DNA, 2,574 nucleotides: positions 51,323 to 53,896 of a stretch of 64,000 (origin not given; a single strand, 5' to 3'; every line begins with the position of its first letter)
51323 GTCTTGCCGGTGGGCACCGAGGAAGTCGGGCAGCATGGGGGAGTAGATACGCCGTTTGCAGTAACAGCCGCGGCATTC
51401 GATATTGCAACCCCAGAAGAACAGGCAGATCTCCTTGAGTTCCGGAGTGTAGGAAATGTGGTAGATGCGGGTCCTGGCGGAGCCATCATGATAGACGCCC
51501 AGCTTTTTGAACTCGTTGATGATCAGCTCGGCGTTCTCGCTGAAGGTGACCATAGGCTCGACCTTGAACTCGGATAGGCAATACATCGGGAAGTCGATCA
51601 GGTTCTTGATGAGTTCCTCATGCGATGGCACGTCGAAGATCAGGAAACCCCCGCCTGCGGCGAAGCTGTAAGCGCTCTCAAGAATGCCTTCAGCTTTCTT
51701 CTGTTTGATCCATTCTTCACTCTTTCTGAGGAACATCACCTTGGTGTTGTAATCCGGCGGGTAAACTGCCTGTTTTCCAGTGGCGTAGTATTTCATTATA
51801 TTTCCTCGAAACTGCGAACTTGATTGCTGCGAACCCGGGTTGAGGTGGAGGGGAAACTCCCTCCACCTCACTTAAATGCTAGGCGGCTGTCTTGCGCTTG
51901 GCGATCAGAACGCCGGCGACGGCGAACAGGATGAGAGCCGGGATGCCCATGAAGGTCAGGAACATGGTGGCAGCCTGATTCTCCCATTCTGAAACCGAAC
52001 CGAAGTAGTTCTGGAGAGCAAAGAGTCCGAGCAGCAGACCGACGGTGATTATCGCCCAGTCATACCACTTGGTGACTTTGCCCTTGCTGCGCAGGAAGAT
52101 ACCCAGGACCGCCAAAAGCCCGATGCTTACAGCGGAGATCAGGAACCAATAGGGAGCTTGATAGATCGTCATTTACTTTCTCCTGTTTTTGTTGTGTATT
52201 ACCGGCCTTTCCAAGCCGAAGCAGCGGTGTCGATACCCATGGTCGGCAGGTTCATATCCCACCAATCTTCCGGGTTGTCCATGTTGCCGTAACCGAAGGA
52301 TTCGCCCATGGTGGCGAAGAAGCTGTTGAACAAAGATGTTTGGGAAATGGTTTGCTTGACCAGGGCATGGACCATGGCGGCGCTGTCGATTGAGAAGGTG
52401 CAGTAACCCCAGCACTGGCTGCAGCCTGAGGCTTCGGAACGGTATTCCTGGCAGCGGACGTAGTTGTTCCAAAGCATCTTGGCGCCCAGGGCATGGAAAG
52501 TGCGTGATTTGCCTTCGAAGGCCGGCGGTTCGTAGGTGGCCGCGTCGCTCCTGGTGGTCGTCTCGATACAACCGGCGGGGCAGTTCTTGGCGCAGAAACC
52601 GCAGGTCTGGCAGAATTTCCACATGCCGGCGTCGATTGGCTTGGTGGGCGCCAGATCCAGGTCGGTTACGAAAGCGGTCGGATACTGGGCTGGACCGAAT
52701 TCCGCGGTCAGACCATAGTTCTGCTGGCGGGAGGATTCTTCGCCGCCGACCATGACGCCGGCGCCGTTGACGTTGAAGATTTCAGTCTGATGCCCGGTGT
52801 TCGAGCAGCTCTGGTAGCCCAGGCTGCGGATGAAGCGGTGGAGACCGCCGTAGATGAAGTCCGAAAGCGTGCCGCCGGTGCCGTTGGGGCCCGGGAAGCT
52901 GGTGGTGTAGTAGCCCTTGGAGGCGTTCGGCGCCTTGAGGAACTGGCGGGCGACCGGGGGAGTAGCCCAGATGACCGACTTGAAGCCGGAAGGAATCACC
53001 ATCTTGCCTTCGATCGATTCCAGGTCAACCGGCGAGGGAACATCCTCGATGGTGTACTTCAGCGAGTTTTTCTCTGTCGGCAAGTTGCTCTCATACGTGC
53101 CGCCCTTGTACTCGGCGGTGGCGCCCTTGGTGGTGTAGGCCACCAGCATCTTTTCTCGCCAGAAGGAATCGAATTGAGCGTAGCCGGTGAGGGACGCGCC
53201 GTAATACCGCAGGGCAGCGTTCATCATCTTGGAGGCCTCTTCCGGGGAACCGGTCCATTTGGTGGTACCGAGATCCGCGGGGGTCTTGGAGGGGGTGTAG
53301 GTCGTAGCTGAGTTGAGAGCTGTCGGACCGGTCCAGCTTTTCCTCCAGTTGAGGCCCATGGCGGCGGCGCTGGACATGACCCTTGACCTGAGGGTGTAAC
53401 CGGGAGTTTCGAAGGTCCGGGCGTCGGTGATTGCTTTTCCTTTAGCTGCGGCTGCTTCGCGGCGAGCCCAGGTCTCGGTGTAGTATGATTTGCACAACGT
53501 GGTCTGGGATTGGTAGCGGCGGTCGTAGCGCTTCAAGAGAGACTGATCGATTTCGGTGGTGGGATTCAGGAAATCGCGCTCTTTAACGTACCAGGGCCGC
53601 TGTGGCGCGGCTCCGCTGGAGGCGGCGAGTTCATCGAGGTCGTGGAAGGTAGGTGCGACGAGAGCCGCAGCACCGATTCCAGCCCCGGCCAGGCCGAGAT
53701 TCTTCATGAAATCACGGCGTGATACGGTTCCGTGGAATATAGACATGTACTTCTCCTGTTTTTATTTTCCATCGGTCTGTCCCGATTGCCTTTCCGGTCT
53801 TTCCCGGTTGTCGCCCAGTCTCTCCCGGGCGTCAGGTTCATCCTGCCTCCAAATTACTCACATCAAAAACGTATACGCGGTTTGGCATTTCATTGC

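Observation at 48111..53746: rdhA-rdhB extended by a tightly coupled, uncharacterised radical-SAM / B12 / membrane-peptide module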

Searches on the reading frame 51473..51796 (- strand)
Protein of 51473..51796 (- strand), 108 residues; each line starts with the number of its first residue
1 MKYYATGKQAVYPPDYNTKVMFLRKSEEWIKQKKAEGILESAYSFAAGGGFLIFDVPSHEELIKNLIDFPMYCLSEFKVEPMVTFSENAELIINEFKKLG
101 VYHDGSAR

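Call 55: find_homologous_proteins(query=window:51473-51796:-, max_evalue=0.001)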
Query window:51473-51796:- (108 aa): 8 proteins with E <= 0.001 among 9 candidates.
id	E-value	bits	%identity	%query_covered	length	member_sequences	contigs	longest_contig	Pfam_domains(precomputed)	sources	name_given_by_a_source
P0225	3.5e-56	206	83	99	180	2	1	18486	-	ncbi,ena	-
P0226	5.7e-56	205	89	97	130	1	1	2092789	-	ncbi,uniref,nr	ncbi:Muconolactone delta-isomerase [Dehalogenimonas formicexedens]|uniref:Muconolactone delta-isomer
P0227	7.8e-53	195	85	96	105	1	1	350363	-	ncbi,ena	-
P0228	2.0e-48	181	78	96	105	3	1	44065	-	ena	-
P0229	7.0e-47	176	72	96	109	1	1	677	-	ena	-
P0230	2.9e-44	168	69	100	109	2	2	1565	-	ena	-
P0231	1.2e-43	166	70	94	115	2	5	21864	-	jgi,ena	-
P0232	1.8e-42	162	69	96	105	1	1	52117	-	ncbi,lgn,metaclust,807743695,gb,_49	metaclust:\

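Call 57: find_encoding_contigs(protein=P0228, flank=7000, max_places=1)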
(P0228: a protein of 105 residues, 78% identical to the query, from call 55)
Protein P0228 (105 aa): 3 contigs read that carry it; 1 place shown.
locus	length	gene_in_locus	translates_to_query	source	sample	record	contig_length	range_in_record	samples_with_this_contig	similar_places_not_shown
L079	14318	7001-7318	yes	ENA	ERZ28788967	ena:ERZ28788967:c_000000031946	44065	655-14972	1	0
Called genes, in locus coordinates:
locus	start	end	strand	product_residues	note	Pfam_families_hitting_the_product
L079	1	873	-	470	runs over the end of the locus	PF00989:PAS (weak), PF08448:PAS_4, PF13426:PAS_9, PF00512:HisKA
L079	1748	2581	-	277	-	PF00348:polyprenyl_synt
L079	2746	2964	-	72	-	-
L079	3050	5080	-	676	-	PF00122:E1-E2_ATPase, PF00702:Hydrolase, PF12710:HAD (weak), PF08282:Hydrolase_3 (faint)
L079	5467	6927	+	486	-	PF13486:Dehalogenase, PF13484:Fer4_16 (weak)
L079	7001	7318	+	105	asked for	-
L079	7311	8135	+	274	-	PF04055:Radical_SAM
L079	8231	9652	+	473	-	PF02310:B12-binding, PF04055:Radical_SAM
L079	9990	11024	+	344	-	PF08240:ADH_N, PF00107:ADH_zinc_N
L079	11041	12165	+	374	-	PF02885:Glycos_trans_3N, PF00591:Glycos_transf_3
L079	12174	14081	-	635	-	PF16177:ACAS_N, PF00501:AMP-binding, PF13193:AMP-binding_C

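Call 58: find_encoding_contigs(protein=P0232, flank=7000, max_places=1)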
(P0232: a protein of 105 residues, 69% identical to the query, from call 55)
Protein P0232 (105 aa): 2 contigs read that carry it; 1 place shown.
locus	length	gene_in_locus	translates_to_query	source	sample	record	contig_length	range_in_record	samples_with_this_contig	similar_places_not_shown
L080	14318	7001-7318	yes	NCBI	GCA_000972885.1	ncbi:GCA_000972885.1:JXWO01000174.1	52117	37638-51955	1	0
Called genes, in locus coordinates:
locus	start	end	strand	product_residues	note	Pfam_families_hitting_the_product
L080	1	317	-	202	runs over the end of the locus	-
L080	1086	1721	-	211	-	PF03358:FMN_red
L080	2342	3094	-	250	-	PF00072:Response_reg, PF00196:GerE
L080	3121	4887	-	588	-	PF00989:PAS (faint), PF13188:PAS_8 (faint), PF13426:PAS_9, PF08448:PAS_4, PF02518:HATPase_c (weak)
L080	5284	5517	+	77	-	-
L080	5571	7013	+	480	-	PF02310:B12-binding, PF04055:Radical_SAM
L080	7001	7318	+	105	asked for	-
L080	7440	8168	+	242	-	PF04055:Radical_SAM (faint)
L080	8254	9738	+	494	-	PF13486:Dehalogenase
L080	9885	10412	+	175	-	-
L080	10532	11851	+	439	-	PF04055:Radical_SAM, PF13353:Fer4_12 (weak)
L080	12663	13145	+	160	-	-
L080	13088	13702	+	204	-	-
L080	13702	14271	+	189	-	PF00037:Fer4 (weak), PF12837:Fer4_6 (weak)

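Call 60: search_solved_structures(query=A3, max_evalue=10, show_alignments=2)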
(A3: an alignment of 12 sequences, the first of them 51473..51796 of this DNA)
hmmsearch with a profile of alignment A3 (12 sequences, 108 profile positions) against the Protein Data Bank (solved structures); distinct sequences matched with E-value up to 10: 11.
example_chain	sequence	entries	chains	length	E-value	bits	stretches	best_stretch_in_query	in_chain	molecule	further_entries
4fpi_A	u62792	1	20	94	0.0031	20.4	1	49-83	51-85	5-chloromuconolactone dehalogenase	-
3znj_1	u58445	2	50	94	0.0032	20.4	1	49-83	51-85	5-CHLOROMUCONOLACTONE DEHALOGENASE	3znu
3zo7_A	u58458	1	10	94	0.0033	20.3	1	49-83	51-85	5-CHLOROMUCONOLACTONE DEHALOGENASE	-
6wvs_A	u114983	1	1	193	0.0069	19.3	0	45-65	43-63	DeNovoTIM15 hyperstable de novo TIM barrel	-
7p12_A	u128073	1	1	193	0.015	18.3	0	44-66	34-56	DeNovoTIM13-SB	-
6yqx_A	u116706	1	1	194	0.016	18.1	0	44-65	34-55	de novo designed TIM barrel DeNovoTIM13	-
6g6o_A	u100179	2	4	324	0.13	15.2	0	3-40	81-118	Ika8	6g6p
1jji_A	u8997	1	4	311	0.38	13.7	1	45-67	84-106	Carboxylesterase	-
1mli_A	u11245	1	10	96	0.77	12.7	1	51-83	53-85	MUCONOLACTONE ISOMERASE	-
6kmo_A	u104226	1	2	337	1.1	12.2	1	31-68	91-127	Alpha/beta hydrolase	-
7ue2_A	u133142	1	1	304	4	10.4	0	21-64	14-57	RPB_PLP3_R6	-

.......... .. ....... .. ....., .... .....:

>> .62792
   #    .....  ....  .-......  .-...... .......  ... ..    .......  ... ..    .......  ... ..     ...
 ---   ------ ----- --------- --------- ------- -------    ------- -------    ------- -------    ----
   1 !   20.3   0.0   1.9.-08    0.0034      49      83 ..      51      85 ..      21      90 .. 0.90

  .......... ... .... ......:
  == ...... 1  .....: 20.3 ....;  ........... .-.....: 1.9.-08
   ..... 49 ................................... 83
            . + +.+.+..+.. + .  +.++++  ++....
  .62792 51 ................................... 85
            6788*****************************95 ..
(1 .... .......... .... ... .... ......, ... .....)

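Call 92: predict_structure(alignment_id=A5)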
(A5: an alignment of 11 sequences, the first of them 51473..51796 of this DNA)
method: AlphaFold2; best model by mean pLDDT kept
length: 108 residues; sequences in the alignment: 11
mean_pLDDT: 77.5   pTM: 0.63
mean pLDDT of the five models: 77.5, 77.0, 75.6, 42.2, 41.1
residues with pLDDT >= 90: 17; 70-90: 65; 50-70: 23; < 50: 3
segments of 3 or more residues with pLDDT < 50: 106-108
pLDDT, mean of each block of 10 residues (from residue 1): 79 62 79 93 70 88 88 80 71 77 63
secondary structure, 60 per line:
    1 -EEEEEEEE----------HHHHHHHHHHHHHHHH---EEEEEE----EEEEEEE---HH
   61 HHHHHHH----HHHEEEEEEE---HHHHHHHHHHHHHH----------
elements in order: E2-9 H20-35 E39-44 E49-55 H59-67 E75-81 H85-98

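Call 94: fold_search(model_id=the predicted structure, library=pdb)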
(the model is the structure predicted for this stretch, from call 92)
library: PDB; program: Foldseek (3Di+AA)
matches with E <= 10: 1513; with E <= 0.001: 13
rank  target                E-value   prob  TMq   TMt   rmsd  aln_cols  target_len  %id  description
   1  3zo7_D                3.8e-06  1.00  0.62  0.73   3.3        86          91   20  Crystal structure of ClcFE27A with substrate (released 2013-03-06)
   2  3znu_A                4.9e-06  1.00  0.63  0.71   3.1        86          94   20  Crystal structure of ClcF in crystal form 2 (released 2013-02-27)
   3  3zo7_E                7.8e-06  1.00  0.63  0.75   3.1        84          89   20  Crystal structure of ClcFE27A with substrate (released 2013-03-06)
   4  3znu_I                9.5e-06  1.00  0.57  0.65   3.8        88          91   22  Crystal structure of ClcF in crystal form 2 (released 2013-02-27)
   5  3znu_H                1.0e-05  1.00  0.62  0.71   3.4        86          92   20  Crystal structure of ClcF in crystal form 2 (released 2013-02-27)
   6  3zo7_B                1.2e-05  1.00  0.63  0.72   2.8        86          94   20  Crystal structure of ClcFE27A with substrate (released 2013-03-06)
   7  3znj_9                1.2e-05  1.00  0.61  0.72   3.5        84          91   21  Crystal structure of unliganded ClcF from R.opacus 1CP in crystal form 1. (released 2013-03-06)
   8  4fpi_A                1.4e-05  1.00  0.61  0.69   3.6        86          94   20  Crystal Structure of 5-chloromuconolactone isomerase from Rhodococcus opacus 1CP (released 2013-04-24)
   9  3zo7_A                1.5e-05  1.00  0.63  0.73   2.7        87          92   20  Crystal structure of ClcFE27A with substrate (released 2013-03-06)
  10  3znj_3                1.5e-05  1.00  0.62  0.71   3.4        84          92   20  Crystal structure of unliganded ClcF from R.opacus 1CP in crystal form 1. (released 2013-03-06)
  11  4fpi_E                1.7e-05  1.00  0.62  0.73   2.8        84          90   20  Crystal Structure of 5-chloromuconolactone isomerase from Rhodococcus opacus 1CP (released 2013-04-24)
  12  1mli_A                3.9e-05  1.00  0.59  0.65   3.7        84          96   21  CRYSTAL STRUCTURE OF MUCONOLACTONE ISOMERASE AT 3.3 ANGSTROMS RESOLUTION (released 1990-10-15)
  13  3znj_2                9.8e-05  1.00  0.59  0.67   3.9        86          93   23  Crystal structure of unliganded ClcF from R.opacus 1CP in crystal form 1. (released 2013-03-06)
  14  1mwq_B                1.5e-03  1.00  0.57  0.62   3.5       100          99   18  Structure of HI0828, a Hypothetical Protein from Haemophilus influenzae with a Putative Active-Site Phosphohistidine (released 2003-11-25)
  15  4lbp                  2.0e-03  1.00  0.57  0.62   3.7        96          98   16  5-chloro-2-hydroxyhydroquinone dehydrochlorinase (TftG) from Burkholderia phenoliruptrix AC1100: Complex with 2,5-dihydr (released 2013-08-28)
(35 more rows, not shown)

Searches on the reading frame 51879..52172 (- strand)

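Call 3: search_protein_families(library=pfam, proteins=[window:51879-52172:-], max_evalue=0.1)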
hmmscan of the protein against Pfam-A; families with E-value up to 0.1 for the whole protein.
window:51879-52172:- (97 aa): 1 family
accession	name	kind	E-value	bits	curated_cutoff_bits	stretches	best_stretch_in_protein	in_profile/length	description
PF10101.14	DUF2339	-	0.0056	15.9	33.6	1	9-94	382-463/659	Predicted membrane protein (DUF2339)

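Call 4: search_protein_families(library=ncbifam, proteins=[window:51879-52172:-], max_evalue=0.1)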
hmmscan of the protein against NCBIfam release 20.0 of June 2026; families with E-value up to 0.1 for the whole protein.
window:51879-52172:- (97 aa): 2 families
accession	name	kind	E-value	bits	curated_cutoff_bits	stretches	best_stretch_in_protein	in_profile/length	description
NF033634.1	SLATT_1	domain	0.025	14.5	41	1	9-69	27-87/132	SLATT domain-containing protein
TIGR01167.1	LPXTG_anchor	domain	0.041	14.6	15.9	0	69-94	10-32/34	LPXTG cell wall anchor domain-containing protein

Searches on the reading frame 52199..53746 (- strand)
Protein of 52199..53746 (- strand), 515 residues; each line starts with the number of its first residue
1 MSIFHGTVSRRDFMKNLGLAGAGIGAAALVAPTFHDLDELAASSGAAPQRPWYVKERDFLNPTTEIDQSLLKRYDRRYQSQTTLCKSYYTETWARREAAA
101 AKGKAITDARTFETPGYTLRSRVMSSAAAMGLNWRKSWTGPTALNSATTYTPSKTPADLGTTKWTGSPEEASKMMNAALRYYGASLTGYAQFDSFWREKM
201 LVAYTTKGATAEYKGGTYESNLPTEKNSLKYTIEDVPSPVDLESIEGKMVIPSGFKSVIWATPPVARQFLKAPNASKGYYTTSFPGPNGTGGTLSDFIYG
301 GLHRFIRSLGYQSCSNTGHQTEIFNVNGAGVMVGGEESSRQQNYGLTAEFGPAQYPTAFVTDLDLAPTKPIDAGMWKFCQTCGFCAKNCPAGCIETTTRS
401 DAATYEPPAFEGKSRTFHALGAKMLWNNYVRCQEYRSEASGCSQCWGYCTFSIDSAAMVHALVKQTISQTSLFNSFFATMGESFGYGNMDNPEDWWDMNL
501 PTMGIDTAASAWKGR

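Call 3: search_protein_families(library=pfam, proteins=[window:52199-53746:-], max_evalue=0.1)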
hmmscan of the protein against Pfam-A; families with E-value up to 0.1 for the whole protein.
window:52199-53746:- (515 aa): 4 families
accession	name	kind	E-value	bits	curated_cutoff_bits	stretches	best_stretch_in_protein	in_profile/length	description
PF13486.11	Dehalogenase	-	2.3e-18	66.9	24.3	1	50-364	2-305/306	Reductive dehalogenase subunit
PF23678.1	YqhI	-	0.029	14.1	27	0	5-18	22-34/36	YqhI-like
PF12838.12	Fer4_7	-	0.043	14.7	27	1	379-451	2-50/52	4Fe-4S dicluster domain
PF13484.11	Fer4_16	-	0.056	14.7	30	0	379-451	2-65/66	4Fe-4S double cluster binding domain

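Call 4: search_protein_families(library=ncbifam, proteins=[window:52199-53746:-], max_evalue=0.1)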
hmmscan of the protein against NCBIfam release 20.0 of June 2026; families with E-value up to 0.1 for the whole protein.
window:52199-53746:- (515 aa): 13 families
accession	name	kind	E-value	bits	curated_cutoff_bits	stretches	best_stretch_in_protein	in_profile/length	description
TIGR02486.1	RDH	subfamily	1.5e-69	235.3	160.35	1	163-487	1-314/314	reductive dehalogenase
TIGR01409.1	TAT_signal_seq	domain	0.00019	21.6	16.7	1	8-29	1-22/29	twin-arginine translocation signal domain-containing protein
TIGR01971.1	NuoI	subfamily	0.0012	18.4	113.05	1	378-406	82-110/121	NADH-quinone oxidoreductase, chain I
TIGR02811.1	formate_TAT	hypoth_equivalog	0.0077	16.5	48.45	1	7-33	8-33/66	formate dehydrogenase region TAT target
TIGR01944.1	rnfB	subfamily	0.018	14.6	68.7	1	371-401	137-167/190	RnfABCDGE type electron transport complex subunit B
TIGR02176.1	pyruv_ox_red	equivalog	0.023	12.5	911.35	1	377-477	683-780/1167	pyruvate:ferredoxin (flavodoxin) oxidoreductase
NF038196.1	ferrodoxin_EFR1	subfamily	0.034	14.2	75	1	378-397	185-204/242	EFR1 family ferrodoxin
TIGR02179.1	PorD_KorD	subfamily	0.042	14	60.05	1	376-397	54-75/78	2-oxoacid:acceptor oxidoreductase, delta subunit, pyruvate/2-ketoisovalerate family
NF040864.1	HgcB_ferredoxin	equivalog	0.071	13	99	1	378-398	45-65/93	mercury methylation ferredoxin HgcB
NF045874.1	Vhu_polyferre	exception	0.078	11.7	600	0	366-397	19-50/381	F420-non-reducing hydrogenase associated-polyferredoxin VhuB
NF004543.0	PRK05888.2-5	equivalog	0.082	12.4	243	0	375-397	57-79/217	NADH-quinone oxidoreductase subunit NuoI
TIGR00276.1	TIGR00276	equivalog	0.09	11.8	200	0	348-402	154-204/337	tRNA epoxyqueuosine(34) reductase QueG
TIGR00403.1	ndhI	equivalog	0.1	12.2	302.35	0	378-406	103-131/183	NAD(P)H-quinone oxidoreductase subunit I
